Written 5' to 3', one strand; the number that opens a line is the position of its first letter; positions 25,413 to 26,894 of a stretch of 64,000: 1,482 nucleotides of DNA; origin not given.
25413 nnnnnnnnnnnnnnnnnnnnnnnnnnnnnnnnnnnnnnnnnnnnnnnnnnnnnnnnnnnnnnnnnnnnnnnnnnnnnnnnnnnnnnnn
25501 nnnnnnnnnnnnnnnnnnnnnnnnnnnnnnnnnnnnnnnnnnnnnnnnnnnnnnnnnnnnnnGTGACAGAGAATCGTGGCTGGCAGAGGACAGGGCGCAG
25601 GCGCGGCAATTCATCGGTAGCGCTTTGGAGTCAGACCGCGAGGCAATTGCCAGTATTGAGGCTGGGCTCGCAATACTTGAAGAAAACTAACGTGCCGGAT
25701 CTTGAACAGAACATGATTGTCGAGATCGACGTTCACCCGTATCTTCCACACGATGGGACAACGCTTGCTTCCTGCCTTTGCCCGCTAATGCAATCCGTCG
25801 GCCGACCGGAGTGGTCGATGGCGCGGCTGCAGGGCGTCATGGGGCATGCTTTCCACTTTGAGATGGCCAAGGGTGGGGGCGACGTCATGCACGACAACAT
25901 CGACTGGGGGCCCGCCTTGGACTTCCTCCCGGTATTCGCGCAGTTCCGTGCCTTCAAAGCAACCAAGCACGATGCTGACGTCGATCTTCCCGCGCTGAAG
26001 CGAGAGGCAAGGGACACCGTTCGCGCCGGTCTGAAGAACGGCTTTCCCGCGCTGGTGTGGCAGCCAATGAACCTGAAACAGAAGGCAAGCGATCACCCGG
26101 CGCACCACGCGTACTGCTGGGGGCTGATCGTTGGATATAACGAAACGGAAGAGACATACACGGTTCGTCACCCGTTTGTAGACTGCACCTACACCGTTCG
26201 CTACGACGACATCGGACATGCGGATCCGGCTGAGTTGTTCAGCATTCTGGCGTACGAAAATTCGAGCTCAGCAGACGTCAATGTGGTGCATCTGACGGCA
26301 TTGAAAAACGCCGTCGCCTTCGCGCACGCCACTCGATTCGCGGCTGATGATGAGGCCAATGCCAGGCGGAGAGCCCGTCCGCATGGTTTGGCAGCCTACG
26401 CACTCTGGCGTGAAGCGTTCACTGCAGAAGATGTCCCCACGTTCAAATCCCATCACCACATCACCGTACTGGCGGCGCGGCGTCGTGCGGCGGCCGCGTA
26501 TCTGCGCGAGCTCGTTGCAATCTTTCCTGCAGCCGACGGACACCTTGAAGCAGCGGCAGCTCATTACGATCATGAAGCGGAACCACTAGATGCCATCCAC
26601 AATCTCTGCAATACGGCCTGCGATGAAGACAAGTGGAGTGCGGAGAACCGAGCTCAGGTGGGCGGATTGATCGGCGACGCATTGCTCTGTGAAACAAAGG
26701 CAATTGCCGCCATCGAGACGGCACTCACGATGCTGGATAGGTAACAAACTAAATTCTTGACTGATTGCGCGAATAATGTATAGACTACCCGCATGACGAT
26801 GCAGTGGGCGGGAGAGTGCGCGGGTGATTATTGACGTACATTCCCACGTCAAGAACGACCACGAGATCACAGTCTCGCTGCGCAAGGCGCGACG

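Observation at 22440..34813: Eleven-gene plus-strand catabolic cluster, candidate aminocyclitol/inosamine-like pathway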

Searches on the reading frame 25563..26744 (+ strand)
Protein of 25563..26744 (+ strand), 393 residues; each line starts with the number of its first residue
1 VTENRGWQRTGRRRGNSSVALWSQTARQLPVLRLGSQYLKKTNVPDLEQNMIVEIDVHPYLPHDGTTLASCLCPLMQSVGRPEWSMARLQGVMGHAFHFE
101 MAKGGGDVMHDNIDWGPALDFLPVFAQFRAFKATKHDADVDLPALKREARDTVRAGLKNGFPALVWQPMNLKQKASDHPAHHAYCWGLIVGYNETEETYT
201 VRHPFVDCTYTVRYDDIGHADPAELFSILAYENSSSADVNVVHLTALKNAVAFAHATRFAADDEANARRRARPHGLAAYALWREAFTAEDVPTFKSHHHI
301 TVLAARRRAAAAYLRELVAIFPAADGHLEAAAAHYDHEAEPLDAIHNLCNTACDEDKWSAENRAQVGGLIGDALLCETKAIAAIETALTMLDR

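Call 3: search_protein_families(library=pfam, proteins=[window:25563-26744:+])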
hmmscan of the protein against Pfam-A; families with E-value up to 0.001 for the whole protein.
window:25563-26744:+ (393 aa): 0 families

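Call 4: search_protein_families(library=ncbifam, proteins=[window:25563-26744:+])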
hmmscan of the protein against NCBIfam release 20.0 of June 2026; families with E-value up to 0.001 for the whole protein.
window:25563-26744:+ (393 aa): 0 families

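Call 10: search_solved_structures(query=window:25713-26741:+, max_evalue=10)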
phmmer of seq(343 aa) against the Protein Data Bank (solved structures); distinct sequences matched with E-value up to 10: 2.
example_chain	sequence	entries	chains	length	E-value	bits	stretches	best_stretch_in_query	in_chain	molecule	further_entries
1ddz_A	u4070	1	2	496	0.022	17.2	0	290-326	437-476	CARBONIC ANHYDRASE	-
7ddq_H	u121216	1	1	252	0.8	12.1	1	61-113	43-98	Photosynthetic reaction center subunit H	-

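Call 13: find_homologous_proteins(query=window:25713-26741:+)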
Query seq(343 aa) (343 aa): 127 proteins with E <= 0.001 among 8000 candidates; the best 120 are listed.
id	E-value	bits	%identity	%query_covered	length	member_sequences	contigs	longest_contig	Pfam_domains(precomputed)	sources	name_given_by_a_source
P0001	4.9e-187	639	82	100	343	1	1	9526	-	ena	-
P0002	4.4e-177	607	76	100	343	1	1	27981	-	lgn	-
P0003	3.1e-168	577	73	100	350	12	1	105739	-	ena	-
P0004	5.7e-166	570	73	99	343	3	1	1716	-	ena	-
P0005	2.9e-163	561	71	100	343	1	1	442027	-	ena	-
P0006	7.5e-162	556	72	98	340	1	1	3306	-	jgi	jgi:hypothetical protein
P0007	5.3e-156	537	77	90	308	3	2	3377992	-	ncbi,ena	-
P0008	3.4e-155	535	77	90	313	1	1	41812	-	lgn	-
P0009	2.5e-151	522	74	88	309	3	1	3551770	-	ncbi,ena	-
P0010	9.5e-150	517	73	89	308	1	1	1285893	-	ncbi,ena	-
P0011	4.0e-147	508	74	90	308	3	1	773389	-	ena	-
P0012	4.4e-147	508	71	89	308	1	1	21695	-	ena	-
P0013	3.9e-140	485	64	100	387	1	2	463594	-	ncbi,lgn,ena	-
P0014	1.6e-136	473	63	100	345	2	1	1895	-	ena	-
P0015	1.0e-133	464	61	100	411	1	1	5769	-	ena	-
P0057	2.3e-112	394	58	90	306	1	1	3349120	-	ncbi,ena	-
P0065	3.1e-106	374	53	100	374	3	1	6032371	-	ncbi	-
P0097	9.2e-84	300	45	100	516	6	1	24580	PF00903.32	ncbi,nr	ncbi:MAG: hypothetical protein HN345_05260 [Planctomycetaceae bacterium]|nr:hypothetical protein [Pl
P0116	2.4e-54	203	38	95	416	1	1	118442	-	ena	-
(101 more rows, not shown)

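Call 18: find_related_loci(query=A1, collection=genome_contigs, flank=10000)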
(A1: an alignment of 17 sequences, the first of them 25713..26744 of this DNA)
Query A1 (343 aa) in genome_contigs; peptide patterns used: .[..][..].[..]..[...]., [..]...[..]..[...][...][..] (x = any residue, [..] = any of these).
98 stretches matched a pattern; 40 encode a relative of the query (tblastn E <= 1e-3); 38 distinct loci.
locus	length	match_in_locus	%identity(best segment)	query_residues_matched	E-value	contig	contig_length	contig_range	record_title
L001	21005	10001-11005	78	3-337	5e-179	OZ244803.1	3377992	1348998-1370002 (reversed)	MAG: Chloroflexota bacterium isolate 79ba3885-3119-4226-a239-5f829a180bad genome assembly, chromosome: 1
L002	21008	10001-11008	74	3-338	2e-172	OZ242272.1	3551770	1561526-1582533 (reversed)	MAG: Chloroflexota bacterium isolate e1420fa2-ce91-4a5a-b5ce-1a2ec9efecdf genome assembly, chromosome: 1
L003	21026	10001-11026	73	1-342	2e-166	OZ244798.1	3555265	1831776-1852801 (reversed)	MAG: Chloroflexota bacterium isolate 2a568fc5-af87-46f8-82f8-bda4512a6bab genome assembly, chromosome: 1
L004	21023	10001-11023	73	1-341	7e-172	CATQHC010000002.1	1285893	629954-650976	MAG: Chloroflexota bacterium isolate 11a6ff70-42c8-4f36-b917-3d1cb5cddc1f genome assembly, contig: contig_2, whole genom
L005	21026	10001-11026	73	1-342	4e-164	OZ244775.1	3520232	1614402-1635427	MAG: Chloroflexota bacterium isolate 16d11fe7-7e2c-40b4-8e2f-5374e7366b5d genome assembly, chromosome: 1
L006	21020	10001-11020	72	3-342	1e-161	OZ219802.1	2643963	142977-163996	MAG: Chloroflexota bacterium isolate 50a8419b-8e17-430b-920a-11f3287aca29 genome assembly, chromosome: 2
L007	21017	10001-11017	62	1-341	7e-135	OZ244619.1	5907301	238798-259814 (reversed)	MAG: Candidatus Latescibacterota bacterium isolate 42df25b2-3f2b-47dc-af7c-4916403e88f0 genome assembly, chromosome: 1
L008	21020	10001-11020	59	1-343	3e-134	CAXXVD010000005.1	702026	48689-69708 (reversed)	MAG: Chloroflexota bacterium isolate fe2c5841-0234-49a8-8bce-d97ad08295c1 genome assembly, contig: contig_5, whole genom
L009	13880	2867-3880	57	1-341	7e-132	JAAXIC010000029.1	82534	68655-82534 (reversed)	MAG: Chloroflexota bacterium isolate Plut_88905 unfiltered_Plut_88905_genomic_contig_833018, whole genome shotgun sequen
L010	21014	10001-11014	60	1-341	7e-131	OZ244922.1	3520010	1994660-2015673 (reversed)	MAG: Chloroflexota bacterium isolate ead8ffbb-32b5-46cb-8623-33c4fc8e8bc9 genome assembly, chromosome: 1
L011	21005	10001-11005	57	1-338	6e-128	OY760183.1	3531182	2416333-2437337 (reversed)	MAG: Chloroflexota bacterium isolate 1e5240b1-722b-4dd6-bc08-6f4f73fd4587 genome assembly, chromosome: 1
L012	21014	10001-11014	58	1-341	4e-128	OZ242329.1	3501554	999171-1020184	MAG: Chloroflexota bacterium isolate 2b2caabe-c752-47ff-af95-c7664a5aabd3 genome assembly, chromosome: 1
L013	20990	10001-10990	55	1-342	1e-118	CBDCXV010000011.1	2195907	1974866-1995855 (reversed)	MAG: Candidatus Latescibacterota bacterium isolate a04b77f4-1c6a-4467-bb03-95175eeb39fb genome assembly, contig: contig_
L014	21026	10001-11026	51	1-341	4e-116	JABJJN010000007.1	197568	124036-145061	MAG: Gemmatimonadetes bacterium isolate SI074_bin69 k141_2516208, whole genome shotgun sequence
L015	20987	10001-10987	54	1-341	5e-116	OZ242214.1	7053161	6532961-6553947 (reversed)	MAG: Candidatus Latescibacterota bacterium isolate f171f34e-caa5-40bf-9919-1f3307ea572d genome assembly, chromosome: 1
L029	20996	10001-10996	39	16-342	9e-66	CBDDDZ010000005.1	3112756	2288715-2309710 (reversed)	MAG: Candidatus Latescibacterota bacterium isolate 2fef8444-24d4-470e-a0f0-8c307ac56c94 genome assembly, contig: contig_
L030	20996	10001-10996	39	16-342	4e-65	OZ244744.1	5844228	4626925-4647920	MAG: Candidatus Latescibacterota bacterium isolate aa5cf8e5-2ee9-4ccc-9d1f-80a1aaad70af genome assembly, chromosome: 1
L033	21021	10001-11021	57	1-343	1e-117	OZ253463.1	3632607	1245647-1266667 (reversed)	MAG: Chloroflexota bacterium isolate 29d2856e-e75a-4040-aa7f-32dfb5fb0cd3 genome assembly, chromosome: 1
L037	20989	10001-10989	36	16-342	1e-37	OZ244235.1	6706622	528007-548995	MAG: Candidatus Latescibacterota bacterium isolate e5868d62-61ad-4724-99e8-9c09e4b40cf9 genome assembly, chromosome: 1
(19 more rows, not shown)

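Call 21: find_encoding_contigs(protein=P0065, flank=10000, max_places=2)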
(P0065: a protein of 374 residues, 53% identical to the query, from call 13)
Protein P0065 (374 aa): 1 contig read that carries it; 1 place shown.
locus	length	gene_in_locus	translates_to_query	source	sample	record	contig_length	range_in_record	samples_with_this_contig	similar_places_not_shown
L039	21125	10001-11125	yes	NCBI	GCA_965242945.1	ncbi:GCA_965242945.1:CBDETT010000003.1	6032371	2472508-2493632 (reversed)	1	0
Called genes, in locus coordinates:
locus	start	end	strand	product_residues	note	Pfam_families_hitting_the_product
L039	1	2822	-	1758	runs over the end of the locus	PF23381:Beta-prop_IFT122_1st, PF24807:WD40_CDC20-Fz, PF24814:WD40_Prp19, PF25174:Beta-prop_THOC3, PF25175:Beta-prop_WDR5, PF25391:WD40_Gbeta, PF23414:Beta-prop_EML_2, PF24796:WDR55, +114 more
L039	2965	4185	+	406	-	PF01266:DAO, PF07992:Pyr_redox_2 (faint), PF01593:Amino_oxidase (faint)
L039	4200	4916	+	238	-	PF00106:adh_short, PF08659:KR, PF13561:adh_short_C2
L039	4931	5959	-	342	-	PF12796:Ank_2, PF13857:Ank_5 (faint), PF13606:Ank_3 (faint), PF13637:Ank_4, PF24521:Ank_KRIT1 (faint), PF12796:Ank_2 (weak), PF00023:Ank (weak)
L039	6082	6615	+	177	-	-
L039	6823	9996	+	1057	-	PF13620:CarboxypepD_reg, PF13715:CarbopepD_reg_2, PF07715:Plug, PF00593:TonB_dep_Rec_b-barrel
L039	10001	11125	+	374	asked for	-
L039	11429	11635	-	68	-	-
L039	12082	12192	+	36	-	-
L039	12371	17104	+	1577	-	PF05547:Peptidase_M6 (faint), PF13860:FlgD_ig (faint), PF02012:BNR (faint), PF15902:Sortilin-Vps10 (weak)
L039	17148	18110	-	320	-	PF03186:CobD_Cbib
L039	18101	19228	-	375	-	PF01955:CbiZ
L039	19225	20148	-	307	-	PF01497:Peripla_BP_2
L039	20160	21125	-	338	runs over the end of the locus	PF00005:ABC_tran, PF13304:AAA_21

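Call 22: find_encoding_contigs(protein=P0116, flank=10000, max_places=2)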
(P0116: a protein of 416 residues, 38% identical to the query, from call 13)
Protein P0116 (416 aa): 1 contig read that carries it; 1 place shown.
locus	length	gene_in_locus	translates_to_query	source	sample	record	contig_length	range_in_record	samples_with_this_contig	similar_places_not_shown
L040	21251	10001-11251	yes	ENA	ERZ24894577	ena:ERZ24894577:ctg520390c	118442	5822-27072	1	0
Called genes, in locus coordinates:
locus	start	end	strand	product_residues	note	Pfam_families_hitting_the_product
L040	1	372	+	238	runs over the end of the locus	PF00702:Hydrolase, PF13419:HAD_2, PF13242:Hydrolase_like (faint)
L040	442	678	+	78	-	-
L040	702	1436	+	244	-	-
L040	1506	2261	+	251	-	PF05721:PhyH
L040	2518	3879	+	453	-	PF00251:Glyco_hydro_32N, PF22847:Glyco_hydro_43_rel (faint), PF04616:Glyco_hydro_43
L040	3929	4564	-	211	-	-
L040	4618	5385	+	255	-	-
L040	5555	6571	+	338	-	-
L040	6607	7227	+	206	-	PF00293:NUDIX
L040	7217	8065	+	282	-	PF01909:NTP_transf_2, PF18765:Polbeta (weak)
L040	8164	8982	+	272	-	PF01209:Ubie_methyltran (weak), PF13489:Methyltransf_23, PF00398:RrnaAD (faint), PF13847:Methyltransf_31, PF08241:Methyltransf_11, PF08242:Methyltransf_12, PF13649:Methyltransf_25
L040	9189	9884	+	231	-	PF00702:Hydrolase, PF13419:HAD_2, PF13242:Hydrolase_like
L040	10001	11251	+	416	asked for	-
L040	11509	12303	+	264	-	PF13847:Methyltransf_31, PF08241:Methyltransf_11, PF08242:Methyltransf_12, PF13649:Methyltransf_25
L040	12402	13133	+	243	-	PF05721:PhyH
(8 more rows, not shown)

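Call 26: predict_structure(alignment_id=A2)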
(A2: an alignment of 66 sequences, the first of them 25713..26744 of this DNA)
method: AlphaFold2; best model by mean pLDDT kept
length: 343 residues; sequences in the alignment: 66
mean_pLDDT: 94.6   pTM: 0.92
mean pLDDT of the five models: 94.6, 94.5, 93.9, 93.6, 93.3
residues with pLDDT >= 90: 302; 70-90: 38; 50-70: 3; < 50: 0
segments of 3 or more residues with pLDDT < 50: none
pLDDT, mean of each block of 10 residues (from residue 1): 93 88 97 96 95 91 89 96 92 97 98 96 92 95 98 95 90 88 95 97 94 86 94 95 93 96 98 98 98 97 95 98 99 98 80
secondary structure, 60 per line:
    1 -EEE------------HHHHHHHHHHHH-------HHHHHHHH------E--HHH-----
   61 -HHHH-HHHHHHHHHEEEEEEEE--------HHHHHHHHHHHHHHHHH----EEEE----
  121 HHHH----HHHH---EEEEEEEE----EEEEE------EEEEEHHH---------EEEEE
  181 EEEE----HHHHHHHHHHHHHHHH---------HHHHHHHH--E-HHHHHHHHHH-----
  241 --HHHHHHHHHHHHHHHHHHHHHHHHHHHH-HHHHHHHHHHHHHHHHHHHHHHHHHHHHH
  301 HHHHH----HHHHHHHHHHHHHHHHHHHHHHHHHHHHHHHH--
elements in order: E2-4 H17-28 H36-43 H62-65 H67-75 E76-83 H92-108 E113-116 H121-124 H129-132 E136-143 E148-152 E159-163 E176-184 H189-204 H214-221 H226-235 H243-270 H272-305 H310-341

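Call 39: search_solved_structures(query=A2, max_evalue=10, show_alignments=3)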
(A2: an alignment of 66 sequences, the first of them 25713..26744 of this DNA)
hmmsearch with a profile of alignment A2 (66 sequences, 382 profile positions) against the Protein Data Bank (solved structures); distinct sequences matched with E-value up to 10: 1.
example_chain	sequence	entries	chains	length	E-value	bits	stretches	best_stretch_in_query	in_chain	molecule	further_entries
1q8c_A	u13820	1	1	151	0.021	17.4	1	291-356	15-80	Hypothetical protein MG027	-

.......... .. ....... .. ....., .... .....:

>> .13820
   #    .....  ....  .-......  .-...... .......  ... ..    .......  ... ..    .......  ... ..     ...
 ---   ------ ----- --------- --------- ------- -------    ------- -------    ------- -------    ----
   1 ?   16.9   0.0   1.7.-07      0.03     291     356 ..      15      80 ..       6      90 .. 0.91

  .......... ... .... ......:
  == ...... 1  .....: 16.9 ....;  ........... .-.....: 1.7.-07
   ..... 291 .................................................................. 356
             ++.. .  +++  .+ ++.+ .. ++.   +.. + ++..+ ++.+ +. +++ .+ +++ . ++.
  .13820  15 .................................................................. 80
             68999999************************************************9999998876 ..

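Call 40: search_protein_families(library=pfam, proteins=[window:25713-26744:+, P0097, P0116, P0065], max_evalue=10)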
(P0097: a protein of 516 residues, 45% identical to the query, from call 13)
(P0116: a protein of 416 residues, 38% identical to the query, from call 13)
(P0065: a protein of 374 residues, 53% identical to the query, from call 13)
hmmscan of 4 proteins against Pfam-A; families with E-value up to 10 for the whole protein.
window:25713-26744:+ (343 aa): 1 family
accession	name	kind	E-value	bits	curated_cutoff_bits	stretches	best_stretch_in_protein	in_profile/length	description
PF03098.20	An_peroxidase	-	0.2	10.6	25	1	195-249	376-429/530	Animal haem peroxidase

P0097 (516 aa): 2 families
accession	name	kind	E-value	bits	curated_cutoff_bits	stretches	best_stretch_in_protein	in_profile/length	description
PF00903.31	Glyoxalase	-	1.3e-11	45.4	20.6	1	392-510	5-120/121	Glyoxalase/Bleomycin resistance protein/Dioxygenase superfamily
PF12681.13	Glyoxalase_2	-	0.0017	18.7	30.1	1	458-512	59-114/118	Glyoxalase-like domain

P0116 (416 aa): 0 families

P0065 (374 aa): 1 family
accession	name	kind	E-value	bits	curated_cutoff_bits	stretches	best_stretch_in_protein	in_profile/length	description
PF08278.16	DnaG_DnaB_bind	-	0.5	11.2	29.1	1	302-348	12-58/124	DNA primase DnaG DnaB-binding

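Call 45: search_protein_families(library=pfam, proteins=[L030:5053-5955:+, L030:6709-7104:+, L030:7126-8070:+, L030:8289-8759:+, L030:11922-13040:+, L030:13243-13815:+, L030:14059-15012:+, L030:15135-15686:+, L030:15858-16730:+, L030:16841-18160:-], max_evalue=0.001)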
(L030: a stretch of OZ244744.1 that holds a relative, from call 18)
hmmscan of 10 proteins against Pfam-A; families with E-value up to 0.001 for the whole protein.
L030:5053-5955:+ (300 aa): 2 families
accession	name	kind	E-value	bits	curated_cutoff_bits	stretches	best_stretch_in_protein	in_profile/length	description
PF13469.12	Sulfotransfer_3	-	2e-15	58.1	27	1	8-212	1-215/216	Sulfotransferase family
PF00685.33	Sulfotransfer_1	-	2.1e-09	37.6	22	1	8-222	3-192/255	Sulfotransferase domain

L030:6709-7104:+ (131 aa): 1 family
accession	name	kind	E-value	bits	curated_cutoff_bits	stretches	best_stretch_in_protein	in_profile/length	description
PF01042.26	Ribonuc_L-PSP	-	5.2e-27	94.7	27.3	1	16-127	8-120/121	Endoribonuclease L-PSP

L030:7126-8070:+ (314 aa): 4 families
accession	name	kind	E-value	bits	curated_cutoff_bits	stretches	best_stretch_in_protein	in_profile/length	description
PF00583.31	Acetyltransf_1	-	2e-17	63.9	20.7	2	40-109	23-91/116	Acetyltransferase (GNAT) family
PF13508.13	Acetyltransf_7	-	9.4e-15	55.2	27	2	54-145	5-83/84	Acetyltransferase (GNAT) domain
PF13673.13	Acetyltransf_10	-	1.2e-09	38.6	23.6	1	55-111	34-85/128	Acetyltransferase (GNAT) domain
PF13527.13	Acetyltransf_9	-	2.3e-05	24.8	25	0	8-106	4-101/127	Acetyltransferase (GNAT) domain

L030:8289-8759:+ (156 aa): 1 family
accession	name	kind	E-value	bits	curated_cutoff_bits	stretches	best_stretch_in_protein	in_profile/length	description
PF04828.22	GFA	-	3.5e-21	75.9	24.3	1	7-115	2-114/115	Glutathione-dependent formaldehyde-activating enzyme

L030:11922-13040:+ (372 aa): 1 family
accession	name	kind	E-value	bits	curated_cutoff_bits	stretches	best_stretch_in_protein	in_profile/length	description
PF02522.19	Antibiotic_NAT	-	5.7e-64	216.3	25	1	132-368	1-232/232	Aminoglycoside 3-N-acetyltransferase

L030:13243-13815:+ (190 aa): 1 family
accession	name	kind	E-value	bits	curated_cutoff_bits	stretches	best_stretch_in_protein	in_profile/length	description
PF00293.34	NUDIX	-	6.2e-14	52.6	21.1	1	52-164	5-123/134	NUDIX domain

L030:14059-15012:+ (317 aa): 0 families

L030:15135-15686:+ (183 aa): 4 families
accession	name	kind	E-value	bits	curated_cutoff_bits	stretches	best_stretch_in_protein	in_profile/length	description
PF13302.13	Acetyltransf_3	-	5.2e-21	76.2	25.4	1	11-146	4-137/138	Acetyltransferase (GNAT) domain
PF13420.13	Acetyltransf_4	-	2.9e-12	47.3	24.3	1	41-165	32-153/155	Acetyltransferase (GNAT) domain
PF00583.31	Acetyltransf_1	-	7.2e-10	39.6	20.7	1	45-146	16-116/116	Acetyltransferase (GNAT) family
PF13523.12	Acetyltransf_8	-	7.4e-06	26.1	27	1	48-150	43-141/145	Acetyltransferase (GNAT) domain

L030:15858-16730:+ (290 aa): 2 families
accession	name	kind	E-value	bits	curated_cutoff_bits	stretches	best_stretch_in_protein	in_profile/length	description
PF00149.33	Metallophos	-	3.4e-18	67.2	21.5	1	22-222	3-190/191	Calcineurin-like phosphoesterase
PF12850.12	Metallophos_2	-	2.3e-09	37.9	27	1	23-239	4-135/154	Calcineurin-like phosphoesterase superfamily domain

L030:16841-18160:- (439 aa): 5 families
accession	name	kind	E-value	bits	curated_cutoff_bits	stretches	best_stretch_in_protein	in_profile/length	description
PF04542.20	Sigma70_r2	-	7.4e-11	42.1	24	1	25-91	2-70/71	Sigma-70 region 2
PF08281.18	Sigma70_r4_2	-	2.7e-07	30.6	25.7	1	120-171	2-53/54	Sigma-70, region 4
PF04545.22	Sigma70_r4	-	3.3e-07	30.2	24.1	1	125-173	1-49/50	Sigma-70, region 4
PF07638.17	Sigma70_ECF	-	2.9e-06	27.7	21.1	1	8-174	6-181/185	ECF sigma factor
PF13936.12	HTH_38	-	0.00091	19.4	27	0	135-164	11-40/44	Helix-turn-helix domain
